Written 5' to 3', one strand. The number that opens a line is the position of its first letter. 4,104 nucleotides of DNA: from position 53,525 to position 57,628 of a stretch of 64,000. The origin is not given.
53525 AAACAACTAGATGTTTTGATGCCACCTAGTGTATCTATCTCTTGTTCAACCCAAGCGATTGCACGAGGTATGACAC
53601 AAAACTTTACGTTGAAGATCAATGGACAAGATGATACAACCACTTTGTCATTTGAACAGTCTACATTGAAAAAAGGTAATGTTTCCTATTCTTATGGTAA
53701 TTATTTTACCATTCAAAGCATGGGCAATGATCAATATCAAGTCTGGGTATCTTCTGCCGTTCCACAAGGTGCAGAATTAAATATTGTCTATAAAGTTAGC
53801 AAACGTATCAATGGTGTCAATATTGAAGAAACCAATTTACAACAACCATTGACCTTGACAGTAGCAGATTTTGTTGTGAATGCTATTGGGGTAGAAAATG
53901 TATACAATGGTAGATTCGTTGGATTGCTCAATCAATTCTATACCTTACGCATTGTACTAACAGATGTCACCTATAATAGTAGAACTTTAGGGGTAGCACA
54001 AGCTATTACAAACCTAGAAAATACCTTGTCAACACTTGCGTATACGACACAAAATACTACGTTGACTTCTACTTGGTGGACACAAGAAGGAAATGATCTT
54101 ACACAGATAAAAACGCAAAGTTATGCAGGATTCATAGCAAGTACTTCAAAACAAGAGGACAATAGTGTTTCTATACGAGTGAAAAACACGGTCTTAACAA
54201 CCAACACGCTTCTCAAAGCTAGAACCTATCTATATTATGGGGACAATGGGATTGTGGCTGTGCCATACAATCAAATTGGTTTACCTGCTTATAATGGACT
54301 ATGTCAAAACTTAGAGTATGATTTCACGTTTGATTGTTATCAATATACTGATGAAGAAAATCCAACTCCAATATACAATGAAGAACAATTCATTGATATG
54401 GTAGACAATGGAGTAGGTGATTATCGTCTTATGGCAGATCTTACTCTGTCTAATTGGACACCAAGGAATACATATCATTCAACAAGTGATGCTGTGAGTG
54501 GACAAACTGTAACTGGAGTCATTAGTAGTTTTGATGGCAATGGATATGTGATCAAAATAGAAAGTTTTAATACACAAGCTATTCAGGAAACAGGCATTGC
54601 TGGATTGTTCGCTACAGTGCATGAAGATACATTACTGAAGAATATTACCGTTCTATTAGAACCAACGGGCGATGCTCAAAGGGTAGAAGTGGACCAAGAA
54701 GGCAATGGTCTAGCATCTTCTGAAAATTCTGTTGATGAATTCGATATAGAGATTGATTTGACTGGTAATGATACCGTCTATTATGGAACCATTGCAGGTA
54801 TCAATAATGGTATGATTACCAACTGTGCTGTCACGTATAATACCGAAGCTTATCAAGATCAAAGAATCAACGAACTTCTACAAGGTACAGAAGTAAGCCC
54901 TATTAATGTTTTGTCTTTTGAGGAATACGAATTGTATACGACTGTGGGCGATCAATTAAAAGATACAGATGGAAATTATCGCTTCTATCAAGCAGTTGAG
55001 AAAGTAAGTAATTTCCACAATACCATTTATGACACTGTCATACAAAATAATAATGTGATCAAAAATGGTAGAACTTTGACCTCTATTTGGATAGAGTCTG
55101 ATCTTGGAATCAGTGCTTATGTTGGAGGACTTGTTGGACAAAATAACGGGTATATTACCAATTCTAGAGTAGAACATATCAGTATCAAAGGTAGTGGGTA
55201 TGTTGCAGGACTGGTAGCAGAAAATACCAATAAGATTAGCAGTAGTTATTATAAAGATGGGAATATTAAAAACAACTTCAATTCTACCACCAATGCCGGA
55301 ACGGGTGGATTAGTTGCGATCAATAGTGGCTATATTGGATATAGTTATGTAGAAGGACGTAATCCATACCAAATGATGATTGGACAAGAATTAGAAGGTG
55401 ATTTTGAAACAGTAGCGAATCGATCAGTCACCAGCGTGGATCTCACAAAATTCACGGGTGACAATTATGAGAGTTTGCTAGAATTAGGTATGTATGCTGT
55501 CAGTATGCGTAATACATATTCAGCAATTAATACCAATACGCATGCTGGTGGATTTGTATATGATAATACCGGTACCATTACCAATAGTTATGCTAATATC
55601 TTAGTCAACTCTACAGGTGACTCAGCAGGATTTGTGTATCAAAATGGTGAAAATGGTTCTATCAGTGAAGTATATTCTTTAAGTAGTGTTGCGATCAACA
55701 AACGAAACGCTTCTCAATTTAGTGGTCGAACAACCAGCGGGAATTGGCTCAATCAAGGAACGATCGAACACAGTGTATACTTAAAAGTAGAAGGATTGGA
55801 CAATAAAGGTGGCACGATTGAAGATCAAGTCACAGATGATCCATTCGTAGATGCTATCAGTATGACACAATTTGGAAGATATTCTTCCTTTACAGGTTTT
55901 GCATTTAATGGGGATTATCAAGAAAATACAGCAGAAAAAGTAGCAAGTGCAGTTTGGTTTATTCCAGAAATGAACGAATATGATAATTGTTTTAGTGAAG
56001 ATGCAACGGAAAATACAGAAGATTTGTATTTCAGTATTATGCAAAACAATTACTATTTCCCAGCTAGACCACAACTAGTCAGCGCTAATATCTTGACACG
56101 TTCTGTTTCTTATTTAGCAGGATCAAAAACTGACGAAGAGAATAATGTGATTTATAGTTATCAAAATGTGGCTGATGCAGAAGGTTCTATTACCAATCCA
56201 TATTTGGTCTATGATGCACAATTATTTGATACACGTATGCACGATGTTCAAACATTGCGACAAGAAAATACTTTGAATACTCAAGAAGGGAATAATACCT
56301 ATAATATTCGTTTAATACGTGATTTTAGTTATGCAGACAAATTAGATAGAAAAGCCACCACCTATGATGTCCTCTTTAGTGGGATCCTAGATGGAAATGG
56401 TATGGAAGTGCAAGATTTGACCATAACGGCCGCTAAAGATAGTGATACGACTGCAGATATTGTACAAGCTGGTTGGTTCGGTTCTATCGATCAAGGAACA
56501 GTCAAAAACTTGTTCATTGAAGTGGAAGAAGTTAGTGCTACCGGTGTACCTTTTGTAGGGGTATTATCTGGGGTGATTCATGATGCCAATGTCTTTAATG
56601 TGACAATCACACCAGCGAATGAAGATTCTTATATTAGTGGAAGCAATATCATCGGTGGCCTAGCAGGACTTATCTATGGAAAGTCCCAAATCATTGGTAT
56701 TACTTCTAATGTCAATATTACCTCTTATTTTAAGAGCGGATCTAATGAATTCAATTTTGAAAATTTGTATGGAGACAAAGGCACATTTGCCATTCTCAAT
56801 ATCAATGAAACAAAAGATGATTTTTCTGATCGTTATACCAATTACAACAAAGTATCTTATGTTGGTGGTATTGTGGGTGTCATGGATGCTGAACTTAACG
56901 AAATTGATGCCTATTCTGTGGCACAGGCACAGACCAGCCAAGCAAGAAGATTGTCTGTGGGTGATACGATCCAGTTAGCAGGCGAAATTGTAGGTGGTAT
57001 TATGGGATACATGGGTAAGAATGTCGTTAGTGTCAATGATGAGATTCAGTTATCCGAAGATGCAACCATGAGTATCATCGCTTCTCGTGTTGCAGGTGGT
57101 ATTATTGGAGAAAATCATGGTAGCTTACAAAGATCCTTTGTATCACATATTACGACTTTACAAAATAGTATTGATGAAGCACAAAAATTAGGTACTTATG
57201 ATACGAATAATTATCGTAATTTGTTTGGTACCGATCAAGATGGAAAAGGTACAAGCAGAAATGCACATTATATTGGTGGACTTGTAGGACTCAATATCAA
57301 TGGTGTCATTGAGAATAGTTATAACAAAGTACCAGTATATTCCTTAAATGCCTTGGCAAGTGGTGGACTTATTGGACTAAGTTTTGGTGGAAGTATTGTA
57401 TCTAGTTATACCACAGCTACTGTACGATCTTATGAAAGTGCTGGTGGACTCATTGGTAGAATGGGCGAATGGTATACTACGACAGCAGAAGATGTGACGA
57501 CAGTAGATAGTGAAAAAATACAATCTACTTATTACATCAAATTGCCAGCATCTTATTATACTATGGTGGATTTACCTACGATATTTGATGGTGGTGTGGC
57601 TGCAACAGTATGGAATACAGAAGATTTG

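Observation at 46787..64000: A second giant lipoprotein gene that the ORF track misses entirely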

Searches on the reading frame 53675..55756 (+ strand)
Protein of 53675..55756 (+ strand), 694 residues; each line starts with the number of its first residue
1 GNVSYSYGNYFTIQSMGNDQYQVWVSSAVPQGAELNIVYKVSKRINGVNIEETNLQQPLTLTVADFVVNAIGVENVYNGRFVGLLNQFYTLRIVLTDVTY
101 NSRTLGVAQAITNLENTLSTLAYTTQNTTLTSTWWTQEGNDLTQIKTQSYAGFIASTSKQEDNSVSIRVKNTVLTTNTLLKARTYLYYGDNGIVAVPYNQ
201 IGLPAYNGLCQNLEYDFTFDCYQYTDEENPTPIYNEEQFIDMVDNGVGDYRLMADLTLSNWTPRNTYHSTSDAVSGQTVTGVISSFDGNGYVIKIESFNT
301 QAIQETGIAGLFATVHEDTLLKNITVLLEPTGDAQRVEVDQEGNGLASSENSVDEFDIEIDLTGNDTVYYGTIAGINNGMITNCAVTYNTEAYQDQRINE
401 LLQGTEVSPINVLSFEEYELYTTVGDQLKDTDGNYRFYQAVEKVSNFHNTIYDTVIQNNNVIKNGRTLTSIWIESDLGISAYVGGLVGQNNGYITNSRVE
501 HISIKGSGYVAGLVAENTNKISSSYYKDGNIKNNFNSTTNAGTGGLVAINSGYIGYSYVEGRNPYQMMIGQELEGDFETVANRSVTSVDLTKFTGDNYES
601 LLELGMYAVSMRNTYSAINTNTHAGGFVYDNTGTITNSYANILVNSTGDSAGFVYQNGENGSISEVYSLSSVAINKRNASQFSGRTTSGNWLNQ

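Call 20: search_protein_families(library=pfam, proteins=[window:53675-55756:+], max_evalue=1)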
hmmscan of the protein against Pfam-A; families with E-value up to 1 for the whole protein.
window:53675-55756:+ (694 aa): 2 families
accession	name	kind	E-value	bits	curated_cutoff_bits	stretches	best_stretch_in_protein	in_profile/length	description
PF21526.2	PGRS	-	0.03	15.1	27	1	614-662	9-57/73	PGRS repeats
PF07581.17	Glug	-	0.14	13.1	20.5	1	481-499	3-23/28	The GLUG motif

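Call 69: search_protein_families(library=ncbifam, proteins=[window:53675-55756:+], max_evalue=0.01)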
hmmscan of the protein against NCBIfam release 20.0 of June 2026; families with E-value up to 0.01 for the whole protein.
window:53675-55756:+ (694 aa): 0 families

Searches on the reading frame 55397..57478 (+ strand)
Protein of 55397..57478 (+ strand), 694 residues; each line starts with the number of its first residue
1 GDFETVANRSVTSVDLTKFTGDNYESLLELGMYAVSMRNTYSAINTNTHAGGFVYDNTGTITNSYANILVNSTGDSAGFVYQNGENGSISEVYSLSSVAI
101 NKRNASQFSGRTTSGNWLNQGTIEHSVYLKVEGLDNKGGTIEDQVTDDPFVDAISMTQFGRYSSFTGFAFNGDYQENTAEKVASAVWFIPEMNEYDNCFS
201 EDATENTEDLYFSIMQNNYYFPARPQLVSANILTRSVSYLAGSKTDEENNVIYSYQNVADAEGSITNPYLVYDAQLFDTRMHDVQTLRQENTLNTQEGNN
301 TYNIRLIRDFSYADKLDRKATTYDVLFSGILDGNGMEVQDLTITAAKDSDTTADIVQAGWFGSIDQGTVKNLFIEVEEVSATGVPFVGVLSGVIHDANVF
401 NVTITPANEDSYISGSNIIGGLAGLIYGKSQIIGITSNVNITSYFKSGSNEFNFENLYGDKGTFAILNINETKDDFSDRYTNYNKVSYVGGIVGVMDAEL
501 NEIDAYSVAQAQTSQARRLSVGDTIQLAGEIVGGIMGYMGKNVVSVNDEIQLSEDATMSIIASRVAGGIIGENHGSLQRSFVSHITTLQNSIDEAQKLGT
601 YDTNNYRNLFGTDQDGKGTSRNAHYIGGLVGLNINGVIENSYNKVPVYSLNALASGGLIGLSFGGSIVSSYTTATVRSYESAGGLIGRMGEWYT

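Call 20: search_protein_families(library=pfam, proteins=[window:55397-57478:+], max_evalue=1)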
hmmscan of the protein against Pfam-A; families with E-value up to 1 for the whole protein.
window:55397-57478:+ (694 aa): 2 families
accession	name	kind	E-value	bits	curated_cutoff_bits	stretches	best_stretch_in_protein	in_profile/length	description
PF07581.17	Glug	-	0.00045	20.9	20.5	2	622-644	1-24/28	The GLUG motif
PF21526.2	PGRS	-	0.03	15.1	27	1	40-88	9-57/73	PGRS repeats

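Call 69: search_protein_families(library=ncbifam, proteins=[window:55397-57478:+], max_evalue=0.01)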
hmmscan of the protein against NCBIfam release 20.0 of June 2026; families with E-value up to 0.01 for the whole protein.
window:55397-57478:+ (694 aa): 0 families
